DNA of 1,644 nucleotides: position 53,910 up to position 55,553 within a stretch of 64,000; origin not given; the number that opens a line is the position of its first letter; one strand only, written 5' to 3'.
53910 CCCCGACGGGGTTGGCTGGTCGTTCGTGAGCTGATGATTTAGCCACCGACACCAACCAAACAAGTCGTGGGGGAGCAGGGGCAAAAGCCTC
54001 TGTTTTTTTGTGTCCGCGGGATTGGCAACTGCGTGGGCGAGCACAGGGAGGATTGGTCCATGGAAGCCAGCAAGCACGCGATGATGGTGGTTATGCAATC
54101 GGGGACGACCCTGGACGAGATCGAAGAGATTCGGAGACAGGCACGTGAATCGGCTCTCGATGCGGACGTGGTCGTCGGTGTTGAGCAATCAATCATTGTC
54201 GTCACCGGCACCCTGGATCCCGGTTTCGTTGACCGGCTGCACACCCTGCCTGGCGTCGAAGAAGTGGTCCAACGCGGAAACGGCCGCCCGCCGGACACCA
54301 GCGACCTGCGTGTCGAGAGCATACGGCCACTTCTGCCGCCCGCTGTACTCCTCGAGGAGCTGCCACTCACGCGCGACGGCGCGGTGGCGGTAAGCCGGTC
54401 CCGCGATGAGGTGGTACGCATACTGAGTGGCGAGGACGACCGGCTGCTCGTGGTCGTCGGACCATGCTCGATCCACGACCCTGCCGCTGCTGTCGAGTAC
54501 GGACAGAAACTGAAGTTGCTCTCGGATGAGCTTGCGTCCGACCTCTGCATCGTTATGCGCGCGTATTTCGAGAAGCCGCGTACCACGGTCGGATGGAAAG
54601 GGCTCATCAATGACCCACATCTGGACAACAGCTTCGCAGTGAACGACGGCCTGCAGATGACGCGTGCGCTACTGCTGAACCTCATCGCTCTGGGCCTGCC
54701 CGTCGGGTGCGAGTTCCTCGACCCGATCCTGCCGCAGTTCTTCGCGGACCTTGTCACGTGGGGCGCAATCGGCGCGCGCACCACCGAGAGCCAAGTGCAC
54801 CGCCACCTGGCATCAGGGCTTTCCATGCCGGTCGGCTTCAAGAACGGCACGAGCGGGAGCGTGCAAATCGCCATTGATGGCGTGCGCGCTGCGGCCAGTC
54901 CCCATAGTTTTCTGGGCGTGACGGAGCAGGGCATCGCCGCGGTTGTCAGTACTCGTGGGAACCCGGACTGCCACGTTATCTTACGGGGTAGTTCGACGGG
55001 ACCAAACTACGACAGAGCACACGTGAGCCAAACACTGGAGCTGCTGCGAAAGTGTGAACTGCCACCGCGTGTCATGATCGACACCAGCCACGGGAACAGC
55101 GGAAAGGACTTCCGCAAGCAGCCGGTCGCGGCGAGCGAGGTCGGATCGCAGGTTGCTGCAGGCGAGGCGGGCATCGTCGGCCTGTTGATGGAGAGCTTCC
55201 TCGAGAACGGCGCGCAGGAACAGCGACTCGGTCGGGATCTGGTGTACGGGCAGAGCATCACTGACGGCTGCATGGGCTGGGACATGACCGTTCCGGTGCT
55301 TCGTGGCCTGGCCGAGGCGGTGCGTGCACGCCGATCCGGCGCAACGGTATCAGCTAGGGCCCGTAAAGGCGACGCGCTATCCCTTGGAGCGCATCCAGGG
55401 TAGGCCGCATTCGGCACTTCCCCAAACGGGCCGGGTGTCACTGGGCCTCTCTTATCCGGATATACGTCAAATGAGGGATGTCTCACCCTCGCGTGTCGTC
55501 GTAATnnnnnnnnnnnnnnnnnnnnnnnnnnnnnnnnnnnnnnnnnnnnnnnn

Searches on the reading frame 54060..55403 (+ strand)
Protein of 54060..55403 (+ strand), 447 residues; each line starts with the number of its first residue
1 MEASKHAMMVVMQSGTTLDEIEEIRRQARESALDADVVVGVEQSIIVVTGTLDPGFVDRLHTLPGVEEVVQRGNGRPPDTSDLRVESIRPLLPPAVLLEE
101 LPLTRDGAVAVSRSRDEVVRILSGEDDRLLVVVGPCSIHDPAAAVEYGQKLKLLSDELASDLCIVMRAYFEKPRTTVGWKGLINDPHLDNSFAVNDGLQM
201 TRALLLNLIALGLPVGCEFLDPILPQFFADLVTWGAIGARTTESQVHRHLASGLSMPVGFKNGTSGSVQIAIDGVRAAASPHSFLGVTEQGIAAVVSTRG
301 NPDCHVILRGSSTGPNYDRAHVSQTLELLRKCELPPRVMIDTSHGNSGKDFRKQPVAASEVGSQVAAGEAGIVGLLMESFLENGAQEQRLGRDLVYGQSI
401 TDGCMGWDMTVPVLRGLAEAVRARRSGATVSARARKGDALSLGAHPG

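Call 9: search_protein_families(library=pfam, proteins=[window:54060-55403:+], max_evalue=0.01)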
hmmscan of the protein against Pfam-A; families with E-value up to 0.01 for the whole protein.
window:54060-55403:+ (447 aa): 2 families
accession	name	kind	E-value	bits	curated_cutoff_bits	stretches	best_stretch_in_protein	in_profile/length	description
PF00793.26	DAHP_synth_1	-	8.1e-87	291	25.5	1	120-412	9-267/270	DAHP synthetase I family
PF18152.6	DAHP_snth_FXD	-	8.6e-09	35.5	27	1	8-71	1-64/67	DAHP synthase ferredoxin-like domain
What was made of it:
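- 54060..55403 (+): DAHP synthase, 447 aa: type I-alpha (aroFGH) catalytic domain with an N-terminal ferredoxin-like domain. Pfam PF00793 and PF18152 (call 9).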

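Call 10: search_protein_families(library=ncbifam, proteins=[window:54060-55403:+], max_evalue=0.001)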
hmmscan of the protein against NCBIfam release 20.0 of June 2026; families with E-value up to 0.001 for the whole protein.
window:54060-55403:+ (447 aa): 6 families
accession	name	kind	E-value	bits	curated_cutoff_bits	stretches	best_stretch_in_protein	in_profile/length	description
TIGR00034.1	aroFGH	equivalog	1.6e-149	497.4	173.2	1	82-425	2-342/342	3-deoxy-7-phosphoheptulonate synthase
NF009395.0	PRK12755.1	subfamily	3.2e-148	493.2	343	1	80-426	7-353/355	3-deoxy-7-phosphoheptulonate synthase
NF006723.0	PRK09261.1-1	equivalog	1.7e-146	487.6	568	1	80-426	5-350/351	3-deoxy-7-phosphoheptulonate synthase AroG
NF009396.0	PRK12756.1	subfamily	5e-135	449.9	463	1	80-425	4-348/349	Trp-sensitive 3-deoxy-7-phosphoheptulonate synthase AroH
NF006421.0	PRK08673.1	subfamily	9.7e-07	28.3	335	1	8-269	1-215/338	3-deoxy-7-phosphoheptulonate synthase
NF009933.0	PRK13396.1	subfamily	2e-06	27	486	0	8-54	1-50/352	3-deoxy-7-phosphoheptulonate synthase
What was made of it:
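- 54060..55403 (+): TIGR00034, 497 bits (call 10).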

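Call 11: find_homologous_proteins(query=window:54060-55403:+, max_evalue=1e-50)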
Query window:54060-55403:+ (447 aa): 8000 proteins with E <= 1e-50 among 8000 candidates; the best 120 are listed.
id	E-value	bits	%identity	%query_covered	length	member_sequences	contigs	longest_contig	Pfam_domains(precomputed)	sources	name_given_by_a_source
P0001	3.7e-268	907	93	99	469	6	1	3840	PF18152.7,PF00793.27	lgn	-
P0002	3.4e-246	835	85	100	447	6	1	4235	PF18152.7,PF00793.27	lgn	-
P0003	2.9e-240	815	86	96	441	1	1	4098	PF18152.7,PF00793.27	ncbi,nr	ncbi:MAG: 3-deoxy-7-phosphoheptulonate synthase [Chloroflexota bacterium]|nr:3-deoxy-7-phosphoheptul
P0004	1.4e-229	780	82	93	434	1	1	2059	PF18152.7,PF00793.27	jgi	jgi:3-deoxy-7-phosphoheptulonate synthase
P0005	1.1e-186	639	69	94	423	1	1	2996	PF18152.7,PF00793.27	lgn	-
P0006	2.4e-183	628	67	94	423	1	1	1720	PF18152.7,PF00793.27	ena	-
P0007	3.8e-179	614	66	92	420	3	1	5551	PF18152.7,PF00793.27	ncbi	-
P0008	7.7e-179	613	68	94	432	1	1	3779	PF18152.7,PF00793.27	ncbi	-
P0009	2.8e-178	611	66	92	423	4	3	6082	PF18152.7,PF00793.27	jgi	jgi:3-deoxy-7-phosphoheptulonate synthase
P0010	2.3e-177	608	65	94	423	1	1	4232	PF18152.7,PF00793.27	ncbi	-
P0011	2.9e-177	608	64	94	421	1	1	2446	PF18152.7,PF00793.27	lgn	-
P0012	3.2e-177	608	67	95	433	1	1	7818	PF18152.7,PF00793.27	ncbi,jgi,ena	-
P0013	3.8e-177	607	66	91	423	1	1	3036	PF18152.7,PF00793.27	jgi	jgi:3-deoxy-7-phosphoheptulonate synthase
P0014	5.1e-177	607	64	94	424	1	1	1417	PF18152.7,PF00793.27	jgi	-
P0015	4.5e-176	604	65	96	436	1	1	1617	PF18152.7,PF00793.27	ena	-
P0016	5.2e-176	604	66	94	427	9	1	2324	PF18152.7,PF00793.27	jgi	jgi:3-deoxy-7-phosphoheptulonate synthase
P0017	1.3e-175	602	65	94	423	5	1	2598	PF18152.7,PF00793.27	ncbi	ncbi:MAG: 3-deoxy-7-phosphoheptulonate synthase [Thermomicrobiales bacterium]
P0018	1.3e-175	602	65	92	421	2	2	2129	PF18152.7,PF00793.27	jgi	jgi:3-deoxy-7-phosphoheptulonate synthase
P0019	6.3e-175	600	64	94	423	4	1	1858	PF18152.7,PF00793.27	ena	-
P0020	9.9e-175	600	64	92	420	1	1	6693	PF18152.7,PF00793.27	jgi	jgi:3-deoxy-7-phosphoheptulonate synthase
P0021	3.0e-174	598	64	95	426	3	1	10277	PF18152.7,PF00793.27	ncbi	-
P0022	3.8e-174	598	65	94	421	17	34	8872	PF18152.7,PF00793.27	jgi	jgi:3-deoxy-7-phosphoheptulonate synthase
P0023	6.6e-174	597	65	94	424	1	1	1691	PF18152.7,PF00793.27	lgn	-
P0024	8.5e-174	596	64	94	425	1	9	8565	PF18152.7,PF00793.27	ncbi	-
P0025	1.1e-173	596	65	93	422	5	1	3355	PF18152.7,PF00793.27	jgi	jgi:3-deoxy-7-phosphoheptulonate synthase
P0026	1.2e-173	596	65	94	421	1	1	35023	PF18152.7,PF00793.27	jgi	jgi:3-deoxy-7-phosphoheptulonate synthase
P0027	4.2e-173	594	64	92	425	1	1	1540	PF18152.7,PF00793.27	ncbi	-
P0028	4.4e-173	594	63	96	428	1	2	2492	PF18152.7,PF00793.27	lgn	-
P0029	5.5e-173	594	64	94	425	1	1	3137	PF18152.7,PF00793.27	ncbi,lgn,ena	-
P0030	5.8e-173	594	62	94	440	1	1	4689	PF18152.7,PF00793.27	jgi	-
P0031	9.6e-173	593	63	95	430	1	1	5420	PF18152.7,PF00793.27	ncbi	-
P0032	1.7e-172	592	65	94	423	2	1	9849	PF18152.7,PF00793.27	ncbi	ncbi:MAG: 3-deoxy-7-phosphoheptulonate synthase [Thermomicrobiales bacterium]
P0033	6.5e-172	590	64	95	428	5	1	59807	PF18152.7,PF00793.27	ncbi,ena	-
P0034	8.2e-172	590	63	97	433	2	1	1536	PF18152.7,PF00793.27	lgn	-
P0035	8.8e-172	590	63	92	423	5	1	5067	PF18152.7,PF00793.27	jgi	jgi:3-deoxy-7-phosphoheptulonate synthase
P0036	1.8e-171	589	64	94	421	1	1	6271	PF18152.7,PF00793.27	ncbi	ncbi:MAG: 3-deoxy-7-phosphoheptulonate synthase [Thermomicrobiales bacterium]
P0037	1.9e-171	589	64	95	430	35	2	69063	PF18152.7,PF00793.27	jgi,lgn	-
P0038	2.9e-171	588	63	92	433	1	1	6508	PF18152.7,PF00793.27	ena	-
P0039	7.2e-171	587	63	92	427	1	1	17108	PF18152.7,PF00793.27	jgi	jgi:3-deoxy-7-phosphoheptulonate synthase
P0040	8.3e-171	587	73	78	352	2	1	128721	PF00793.27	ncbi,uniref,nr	ncbi:3-deoxy-7-phosphoheptulonate synthase [Rubrobacter taiwanensis]|uniref:Phospho-2-dehydro-3-deox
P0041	1.0e-170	586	65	94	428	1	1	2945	PF18152.7,PF00793.27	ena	-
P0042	2.5e-170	585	65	93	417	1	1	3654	PF18152.7,PF00793.27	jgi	-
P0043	3.5e-170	585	71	78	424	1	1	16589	PF18152.7,PF00793.27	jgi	jgi:3-deoxy-7-phosphoheptulonate synthase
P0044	7.6e-170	583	73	76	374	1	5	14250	PF00793.27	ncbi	-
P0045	7.7e-170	583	74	76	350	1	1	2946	PF00793.27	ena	-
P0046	1.9e-169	582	62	95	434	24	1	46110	PF18152.7,PF00793.27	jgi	jgi:3-deoxy-7-phosphoheptulonate synthase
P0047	2.9e-169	582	63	92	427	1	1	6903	PF18152.7,PF00793.27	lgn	-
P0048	3.7e-169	581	73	76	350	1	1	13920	PF00793.27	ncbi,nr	ncbi:MAG TPA: 3-deoxy-7-phosphoheptulonate synthase [Candidatus Binatia bacterium]|nr:3-deoxy-7-phos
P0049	3.8e-169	581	70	83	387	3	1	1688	PF00793.27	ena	-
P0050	4.3e-169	581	63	94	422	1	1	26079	PF18152.7,PF00793.27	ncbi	-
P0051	6.9e-169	580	63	94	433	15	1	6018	PF18152.7,PF00793.27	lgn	-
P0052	8.9e-169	580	64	94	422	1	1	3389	PF18152.7,PF00793.27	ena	-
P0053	9.3e-169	580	64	94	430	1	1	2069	PF18152.7,PF00793.27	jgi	jgi:3-deoxy-7-phosphoheptulonate synthase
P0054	9.4e-169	580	61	94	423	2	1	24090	PF18152.7,PF00793.27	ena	-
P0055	2.5e-168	578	74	76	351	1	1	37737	PF00793.27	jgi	jgi:3-deoxy-7-phosphoheptulonate synthase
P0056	4.9e-168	577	73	75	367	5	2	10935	PF00793.27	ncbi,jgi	-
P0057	5.7e-168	577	72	74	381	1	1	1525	PF00793.27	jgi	jgi:3-deoxy-7-phosphoheptulonate synthase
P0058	7.8e-168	577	61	92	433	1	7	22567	PF18152.7,PF00793.27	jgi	jgi:3-deoxy-7-phosphoheptulonate synthase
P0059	1.4e-167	576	63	91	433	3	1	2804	PF18152.7,PF00793.27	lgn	-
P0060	1.5e-167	576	63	94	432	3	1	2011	PF18152.7,PF00793.27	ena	-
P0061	1.7e-167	576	73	77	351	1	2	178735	PF00793.27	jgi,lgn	jgi:3-deoxy-7-phosphoheptulonate synthase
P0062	1.8e-167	576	73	77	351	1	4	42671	PF00793.27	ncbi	-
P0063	1.8e-167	576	72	78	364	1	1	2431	PF00793.27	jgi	jgi:3-deoxy-7-phosphoheptulonate synthase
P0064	1.8e-167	576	63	94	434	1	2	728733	PF18152.7,PF00793.27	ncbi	-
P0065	2.1e-167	575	64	94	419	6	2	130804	PF18152.7,PF00793.27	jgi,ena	-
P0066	3.2e-167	575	63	94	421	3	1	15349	PF18152.7,PF00793.27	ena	-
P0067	3.5e-167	575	72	78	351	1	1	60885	PF00793.27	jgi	jgi:3-deoxy-7-phosphoheptulonate synthase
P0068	4.4e-167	574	63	94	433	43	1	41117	PF18152.7,PF00793.27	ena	-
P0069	4.5e-167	574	62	92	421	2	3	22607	PF00793.27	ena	-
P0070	5.1e-167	574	73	78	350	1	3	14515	PF00793.27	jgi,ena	jgi:3-deoxy-7-phosphoheptulonate synthase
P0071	5.2e-167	574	65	90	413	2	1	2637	PF00793.27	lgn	-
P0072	5.3e-167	574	73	76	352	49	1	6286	PF00793.27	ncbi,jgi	-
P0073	5.9e-167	574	73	77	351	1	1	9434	PF00793.27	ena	-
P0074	7.4e-167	574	72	76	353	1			PF00793.27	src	-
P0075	9.1e-167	573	63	92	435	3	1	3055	PF18152.7,PF00793.27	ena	-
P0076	1.1e-166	573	73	77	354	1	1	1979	PF00793.27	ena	-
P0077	1.2e-166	573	63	94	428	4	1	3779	PF18152.7,PF00793.27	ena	-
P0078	1.7e-166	572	72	77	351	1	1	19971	PF00793.27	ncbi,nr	ncbi:MAG TPA: 3-deoxy-7-phosphoheptulonate synthase [Calidithermus sp.]|nr:3-deoxy-7-phosphoheptulon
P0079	1.9e-166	572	63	94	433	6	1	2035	PF18152.7,PF00793.27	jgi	jgi:3-deoxy-7-phosphoheptulonate synthase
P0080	2.0e-166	572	70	76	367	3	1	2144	PF00793.27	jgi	jgi:3-deoxy-7-phosphoheptulonate synthase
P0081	2.3e-166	572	63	94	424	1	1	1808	PF18152.7,PF00793.27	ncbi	-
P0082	2.5e-166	572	64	91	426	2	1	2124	PF18152.7,PF00793.27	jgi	jgi:3-deoxy-7-phosphoheptulonate synthase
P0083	2.6e-166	572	73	78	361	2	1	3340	PF00793.27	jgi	jgi:3-deoxy-7-phosphoheptulonate synthase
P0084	2.7e-166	572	71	78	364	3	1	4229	PF00793.27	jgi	jgi:3-deoxy-7-phosphoheptulonate synthase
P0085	2.7e-166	572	73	76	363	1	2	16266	PF00793.27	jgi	jgi:3-deoxy-7-phosphoheptulonate synthase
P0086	2.7e-166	572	61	94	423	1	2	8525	PF00793.27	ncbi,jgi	jgi:3-deoxy-7-phosphoheptulonate synthase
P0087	3.1e-166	572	72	76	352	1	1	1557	PF00793.27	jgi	-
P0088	3.2e-166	571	72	76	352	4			PF00793.27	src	-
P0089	3.8e-166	571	63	94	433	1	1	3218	PF18152.7,PF00793.27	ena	-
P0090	4.8e-166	571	71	80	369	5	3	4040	PF00793.27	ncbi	-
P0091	4.8e-166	571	63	94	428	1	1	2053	PF18152.7,PF00793.27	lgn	-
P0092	5.3e-166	571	71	76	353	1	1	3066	PF00793.27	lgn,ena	-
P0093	6.8e-166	570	71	78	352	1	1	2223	PF00793.27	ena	-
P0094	7.0e-166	570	63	94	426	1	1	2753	PF18152.7,PF00793.27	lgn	-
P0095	7.2e-166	570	73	76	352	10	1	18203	PF00793.27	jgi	-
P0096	7.4e-166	570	63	94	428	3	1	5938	PF18152.7,PF00793.27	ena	-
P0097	7.4e-166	570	62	92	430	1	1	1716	PF18152.7,PF00793.27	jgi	jgi:3-deoxy-7-phosphoheptulonate synthase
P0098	7.6e-166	570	70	82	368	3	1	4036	PF00793.27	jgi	jgi:3-deoxy-7-phosphoheptulonate synthase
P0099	7.7e-166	570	64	94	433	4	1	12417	PF18152.7,PF00793.27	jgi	jgi:3-deoxy-7-phosphoheptulonate synthase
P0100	7.7e-166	570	68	82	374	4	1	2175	PF00793.27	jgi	jgi:3-deoxy-7-phosphoheptulonate synthase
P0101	8.0e-166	570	72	78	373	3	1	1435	PF00793.27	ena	-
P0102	8.1e-166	570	61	94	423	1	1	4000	PF18152.7,PF00793.27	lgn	-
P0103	8.2e-166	570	69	82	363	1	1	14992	PF00793.27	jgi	jgi:3-deoxy-7-phosphoheptulonate synthase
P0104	8.5e-166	570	72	76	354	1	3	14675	PF00793.27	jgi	jgi:3-deoxy-7-phosphoheptulonate synthase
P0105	9.6e-166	570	65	91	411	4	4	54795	PF00793.27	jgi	jgi:3-deoxy-7-phosphoheptulonate synthase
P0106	1.0e-165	570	71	79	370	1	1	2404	PF00793.27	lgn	-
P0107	1.0e-165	570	72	76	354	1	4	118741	PF00793.27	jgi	jgi:3-deoxy-7-phosphoheptulonate synthase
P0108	1.1e-165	570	61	92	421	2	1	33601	PF00793.27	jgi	jgi:3-deoxy-7-phosphoheptulonate synthase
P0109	1.1e-165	570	71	76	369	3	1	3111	PF00793.27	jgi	jgi:3-deoxy-7-phosphoheptulonate synthase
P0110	1.1e-165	570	62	94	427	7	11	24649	PF18152.7,PF00793.27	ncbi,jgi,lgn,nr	ncbi:MAG: 3-deoxy-7-phosphoheptulonate synthase [Actinomycetota bacterium]|jgi:3-deoxy-7-phosphohept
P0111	1.2e-165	570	72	76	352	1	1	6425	PF00793.27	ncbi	-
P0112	1.2e-165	570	62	92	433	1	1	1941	PF18152.7,PF00793.27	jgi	jgi:3-deoxy-7-phosphoheptulonate synthase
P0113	1.2e-165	570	63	94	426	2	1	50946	PF18152.7,PF00793.27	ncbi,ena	-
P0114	1.4e-165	569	63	94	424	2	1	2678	PF18152.7,PF00793.27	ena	-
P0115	1.4e-165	569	62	94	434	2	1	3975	PF18152.7,PF00793.27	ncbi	-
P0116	1.4e-165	569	72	76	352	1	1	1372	PF00793.27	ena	-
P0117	1.5e-165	569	71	75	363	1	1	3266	PF00793.27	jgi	jgi:3-deoxy-7-phosphoheptulonate synthase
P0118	1.6e-165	569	72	77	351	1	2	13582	PF00793.27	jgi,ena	jgi:3-deoxy-7-phosphoheptulonate synthase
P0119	1.6e-165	569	74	76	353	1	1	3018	PF00793.27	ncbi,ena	-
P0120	1.7e-165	569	72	77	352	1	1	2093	PF00793.27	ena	-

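Call 12: find_encoding_contigs(protein=P0001, flank=3000, max_places=3)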
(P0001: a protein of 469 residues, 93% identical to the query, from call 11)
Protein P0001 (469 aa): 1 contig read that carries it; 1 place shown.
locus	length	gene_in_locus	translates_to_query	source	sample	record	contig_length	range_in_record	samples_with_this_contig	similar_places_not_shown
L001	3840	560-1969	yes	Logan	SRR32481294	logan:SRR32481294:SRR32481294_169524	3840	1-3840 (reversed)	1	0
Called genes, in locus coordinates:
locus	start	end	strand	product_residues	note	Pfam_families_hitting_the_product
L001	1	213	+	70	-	?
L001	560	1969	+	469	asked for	PF18152:DAHP_snth_FXD, PF00793:DAHP_synth_1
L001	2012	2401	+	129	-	-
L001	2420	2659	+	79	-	PF02687:FtsX (weak)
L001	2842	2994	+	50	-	-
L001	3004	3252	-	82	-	-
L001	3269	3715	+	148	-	PF00011:HSP20, PF17886:ArsA_HSP20 (faint)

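Call 13: find_encoding_contigs(protein=P0002, flank=3000, max_places=3)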
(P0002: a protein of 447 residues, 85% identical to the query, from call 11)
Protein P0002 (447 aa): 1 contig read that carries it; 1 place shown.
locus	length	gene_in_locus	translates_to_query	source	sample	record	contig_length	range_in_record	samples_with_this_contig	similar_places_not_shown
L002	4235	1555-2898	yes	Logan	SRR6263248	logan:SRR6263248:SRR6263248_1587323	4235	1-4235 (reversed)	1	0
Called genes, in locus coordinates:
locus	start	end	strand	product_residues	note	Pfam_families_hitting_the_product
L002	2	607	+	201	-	?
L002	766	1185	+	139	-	PF01243:PNPOx_N, PF12900:Pyridox_ox_2 (weak)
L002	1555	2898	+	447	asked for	PF18152:DAHP_snth_FXD (weak), PF00793:DAHP_synth_1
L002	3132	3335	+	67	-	-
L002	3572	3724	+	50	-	-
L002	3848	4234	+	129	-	?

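Call 14: find_encoding_contigs(protein=P0003, flank=3000, max_places=3)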
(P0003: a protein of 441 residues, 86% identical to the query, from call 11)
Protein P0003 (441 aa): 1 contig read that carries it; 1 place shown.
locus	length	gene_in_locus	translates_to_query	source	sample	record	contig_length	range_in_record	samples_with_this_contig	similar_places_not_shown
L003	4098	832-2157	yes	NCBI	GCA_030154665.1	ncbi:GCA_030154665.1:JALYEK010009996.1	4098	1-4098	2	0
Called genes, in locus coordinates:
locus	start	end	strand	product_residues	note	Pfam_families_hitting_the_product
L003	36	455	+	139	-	PF01243:PNPOx_N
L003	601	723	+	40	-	-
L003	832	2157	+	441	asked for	PF18152:DAHP_snth_FXD, PF00793:DAHP_synth_1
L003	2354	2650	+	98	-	PF00005:ABC_tran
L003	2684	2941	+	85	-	PF00005:ABC_tran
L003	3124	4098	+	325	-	?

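Call 15: find_encoding_contigs(protein=P0004, flank=3000, max_places=3)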
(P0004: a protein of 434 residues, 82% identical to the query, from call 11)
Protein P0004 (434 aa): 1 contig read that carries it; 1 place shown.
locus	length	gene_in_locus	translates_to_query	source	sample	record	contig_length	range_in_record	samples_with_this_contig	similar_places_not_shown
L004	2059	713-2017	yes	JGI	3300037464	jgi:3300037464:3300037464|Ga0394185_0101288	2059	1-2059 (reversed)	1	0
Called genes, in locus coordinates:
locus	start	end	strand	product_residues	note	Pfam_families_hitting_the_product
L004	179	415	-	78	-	-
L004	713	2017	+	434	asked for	PF18152:DAHP_snth_FXD, PF00793:DAHP_synth_1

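Call 19: find_related_loci(query=A2, collection=genome_contigs, flank=3000)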
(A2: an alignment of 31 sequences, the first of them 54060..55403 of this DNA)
Query A2 (447 aa) in genome_contigs; peptide patterns used: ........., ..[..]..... (x = any residue, [..] = any of these).
600 stretches matched a pattern (row limit reached: there are more); 600 encode a relative of the query (tblastn E <= 1e-3); the best 80 are kept; 80 distinct loci.
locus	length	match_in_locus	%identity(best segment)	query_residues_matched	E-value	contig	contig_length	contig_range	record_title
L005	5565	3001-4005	71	80-414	4e-155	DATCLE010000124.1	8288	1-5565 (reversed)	MAG TPA_asm: Dehalococcoidia bacterium isolate SMAG_U7114 k141_657092, whole genome shotgun sequence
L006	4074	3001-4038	62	80-425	2e-150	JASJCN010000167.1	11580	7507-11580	MAG: Myxococcota bacterium isolate MO_167.B22 MO_167.c_4358, whole genome shotgun sequence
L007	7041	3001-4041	63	80-426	7e-149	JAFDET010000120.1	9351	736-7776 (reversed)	MAG: Deltaproteobacteria bacterium isolate Meg19_46_Bin_213 Meg19_46_Bin_213_scaffold_13779, whole genome shotgun sequen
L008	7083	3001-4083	60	80-438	7e-148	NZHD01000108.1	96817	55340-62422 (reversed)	MAG: Deltaproteobacteria bacterium isolate MED660 74518, whole genome shotgun sequence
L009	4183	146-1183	61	80-425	5e-142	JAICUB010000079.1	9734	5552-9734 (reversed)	MAG: Polyangiaceae bacterium isolate GZL_ISSM_2_bin.52 k141_569926_length_9734_cov_9.0000, whole genome shotgun sequence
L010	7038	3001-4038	57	80-425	4e-139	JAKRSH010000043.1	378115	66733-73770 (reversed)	MAG: Leptospiraceae bacterium isolate MS012 bin-012_42, whole genome shotgun sequence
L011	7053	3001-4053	60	79-425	5e-139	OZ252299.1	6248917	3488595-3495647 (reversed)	MAG: Myxococcota bacterium isolate d096e52c-8650-4dc2-924d-61961b4435f2 genome assembly, chromosome: 1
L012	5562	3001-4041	59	80-425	4e-138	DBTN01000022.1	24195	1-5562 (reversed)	MAG TPA_asm: Akkermansiaceae bacterium UBA1315 UBA1315_contig_26386, whole genome shotgun sequence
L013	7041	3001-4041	61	80-426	2e-136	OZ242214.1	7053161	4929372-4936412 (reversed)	MAG: Candidatus Latescibacterota bacterium isolate f171f34e-caa5-40bf-9919-1f3307ea572d genome assembly, chromosome: 1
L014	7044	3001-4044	59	78-425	6e-136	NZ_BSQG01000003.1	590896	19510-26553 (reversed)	Nocardiopsis ansamitocini strain NBRC 112285 sequence03, whole genome shotgun sequence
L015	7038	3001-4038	58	80-425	4e-135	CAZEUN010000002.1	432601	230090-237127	MAG TPA_asm: uncultured Oleiharenicola sp. isolate SRP193066_co1_159 genome assembly, contig: NODE_31_length_432601_cov_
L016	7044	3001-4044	59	78-425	2e-134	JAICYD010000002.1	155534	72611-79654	MAG: Streptosporangiaceae bacterium isolate LS_FP_2_bin.164 k141_161025_length_155534_cov_22.8099, whole genome shotgun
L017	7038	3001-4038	58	80-426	3e-134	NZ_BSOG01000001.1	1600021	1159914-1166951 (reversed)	Chitinimonas prasina strain NBRC 110044 sequence01, whole genome shotgun sequence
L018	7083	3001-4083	56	80-439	4e-134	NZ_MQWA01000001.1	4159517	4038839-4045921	Rubritalea profundi strain SAORIC-165 scaffold00001, whole genome shotgun sequence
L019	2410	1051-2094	59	80-426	1e-141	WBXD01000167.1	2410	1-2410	MAG: Verrucomicrobia bacterium isolate V1-690 Ga0133913_10827964, whole genome shotgun sequence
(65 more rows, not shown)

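Call 20: find_encoding_contigs(protein=P0005, flank=2000, max_places=2)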
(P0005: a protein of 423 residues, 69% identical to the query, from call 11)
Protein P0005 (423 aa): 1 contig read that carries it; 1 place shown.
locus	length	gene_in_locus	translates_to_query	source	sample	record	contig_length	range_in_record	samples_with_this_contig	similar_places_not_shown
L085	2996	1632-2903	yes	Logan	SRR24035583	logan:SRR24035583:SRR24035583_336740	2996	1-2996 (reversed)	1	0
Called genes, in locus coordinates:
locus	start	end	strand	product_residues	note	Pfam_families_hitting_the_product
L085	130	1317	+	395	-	PF01546:Peptidase_M20, PF07687:M20_dimer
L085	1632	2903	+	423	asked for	PF18152:DAHP_snth_FXD, PF00793:DAHP_synth_1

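Call 21: find_encoding_contigs(protein=P0008, flank=2000, max_places=2)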
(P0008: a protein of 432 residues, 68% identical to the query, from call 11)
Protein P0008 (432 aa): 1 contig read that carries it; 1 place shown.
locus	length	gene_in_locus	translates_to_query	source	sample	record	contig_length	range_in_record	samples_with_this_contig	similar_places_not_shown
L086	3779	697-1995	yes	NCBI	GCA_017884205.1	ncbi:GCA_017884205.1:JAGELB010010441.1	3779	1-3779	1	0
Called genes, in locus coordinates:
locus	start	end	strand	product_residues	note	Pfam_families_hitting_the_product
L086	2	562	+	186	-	?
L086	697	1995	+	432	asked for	PF18152:DAHP_snth_FXD, PF00793:DAHP_synth_1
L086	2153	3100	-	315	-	PF00561:Abhydrolase_1 (faint), PF12146:Hydrolase_4 (faint), PF12697:Abhydrolase_6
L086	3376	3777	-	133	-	?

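Call 22: find_encoding_contigs(protein=P0012, flank=2000, max_places=2)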
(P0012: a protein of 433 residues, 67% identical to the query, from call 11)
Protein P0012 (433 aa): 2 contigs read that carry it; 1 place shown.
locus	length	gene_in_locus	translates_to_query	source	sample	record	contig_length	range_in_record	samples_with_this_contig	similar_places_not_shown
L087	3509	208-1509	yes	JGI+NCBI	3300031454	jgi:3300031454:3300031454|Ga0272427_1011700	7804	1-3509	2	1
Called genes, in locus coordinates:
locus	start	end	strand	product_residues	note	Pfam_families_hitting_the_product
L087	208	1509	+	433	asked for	PF18152:DAHP_snth_FXD, PF00793:DAHP_synth_1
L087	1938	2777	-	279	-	PF12146:Hydrolase_4, PF00561:Abhydrolase_1, PF12697:Abhydrolase_6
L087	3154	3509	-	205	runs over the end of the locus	PF06146:PsiE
